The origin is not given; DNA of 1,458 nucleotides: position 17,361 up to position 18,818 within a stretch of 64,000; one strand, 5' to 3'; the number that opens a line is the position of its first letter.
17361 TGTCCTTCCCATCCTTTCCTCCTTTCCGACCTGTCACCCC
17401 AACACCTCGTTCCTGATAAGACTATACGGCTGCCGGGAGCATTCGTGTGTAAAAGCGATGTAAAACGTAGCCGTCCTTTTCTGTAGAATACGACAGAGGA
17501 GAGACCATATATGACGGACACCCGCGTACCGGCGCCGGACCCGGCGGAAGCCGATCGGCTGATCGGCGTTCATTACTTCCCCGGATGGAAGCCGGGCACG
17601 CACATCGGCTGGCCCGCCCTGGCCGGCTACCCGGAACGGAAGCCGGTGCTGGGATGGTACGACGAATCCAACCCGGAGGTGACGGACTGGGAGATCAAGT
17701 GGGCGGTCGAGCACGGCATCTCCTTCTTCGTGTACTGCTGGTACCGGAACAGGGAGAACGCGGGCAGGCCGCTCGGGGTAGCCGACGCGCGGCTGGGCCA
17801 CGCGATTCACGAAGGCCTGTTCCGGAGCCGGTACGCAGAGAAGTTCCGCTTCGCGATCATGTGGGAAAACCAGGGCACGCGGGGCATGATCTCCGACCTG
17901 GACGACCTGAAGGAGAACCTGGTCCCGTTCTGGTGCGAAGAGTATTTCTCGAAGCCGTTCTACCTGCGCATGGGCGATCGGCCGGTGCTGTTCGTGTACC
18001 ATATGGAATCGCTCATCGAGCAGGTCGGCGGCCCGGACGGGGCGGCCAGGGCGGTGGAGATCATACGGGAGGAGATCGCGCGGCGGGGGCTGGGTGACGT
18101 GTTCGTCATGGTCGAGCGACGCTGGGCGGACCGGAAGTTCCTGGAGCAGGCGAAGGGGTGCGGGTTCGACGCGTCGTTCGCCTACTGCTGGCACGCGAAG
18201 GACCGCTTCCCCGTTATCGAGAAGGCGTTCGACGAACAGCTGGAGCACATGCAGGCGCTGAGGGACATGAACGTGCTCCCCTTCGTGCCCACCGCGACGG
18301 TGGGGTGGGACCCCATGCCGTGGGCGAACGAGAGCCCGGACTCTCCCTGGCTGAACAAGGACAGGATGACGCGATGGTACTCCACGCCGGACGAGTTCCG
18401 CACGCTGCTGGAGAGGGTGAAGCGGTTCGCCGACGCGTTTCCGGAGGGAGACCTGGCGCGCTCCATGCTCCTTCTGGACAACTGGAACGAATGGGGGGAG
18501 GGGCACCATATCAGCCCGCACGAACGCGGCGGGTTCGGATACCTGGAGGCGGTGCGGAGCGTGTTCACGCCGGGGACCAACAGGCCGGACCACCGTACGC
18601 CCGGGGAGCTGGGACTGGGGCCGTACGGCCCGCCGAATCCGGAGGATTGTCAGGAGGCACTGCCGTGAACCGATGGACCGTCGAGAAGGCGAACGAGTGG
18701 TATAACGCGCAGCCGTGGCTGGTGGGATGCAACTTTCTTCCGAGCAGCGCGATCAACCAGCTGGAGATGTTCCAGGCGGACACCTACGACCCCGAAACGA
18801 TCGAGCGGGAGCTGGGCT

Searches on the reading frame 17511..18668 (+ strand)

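Call 30: search_protein_families(library=pfam, proteins=[window:17511-18668:+], max_evalue=0.0001)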
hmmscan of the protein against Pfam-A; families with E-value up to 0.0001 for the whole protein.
window:17511-18668:+ (385 aa): 1 family
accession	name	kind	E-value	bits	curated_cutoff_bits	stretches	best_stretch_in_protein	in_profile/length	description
PF14307.12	Glyco_tran_WbsX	-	3.2e-17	63.5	25.1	1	47-348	48-350/350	Glycosyltransferase WbsX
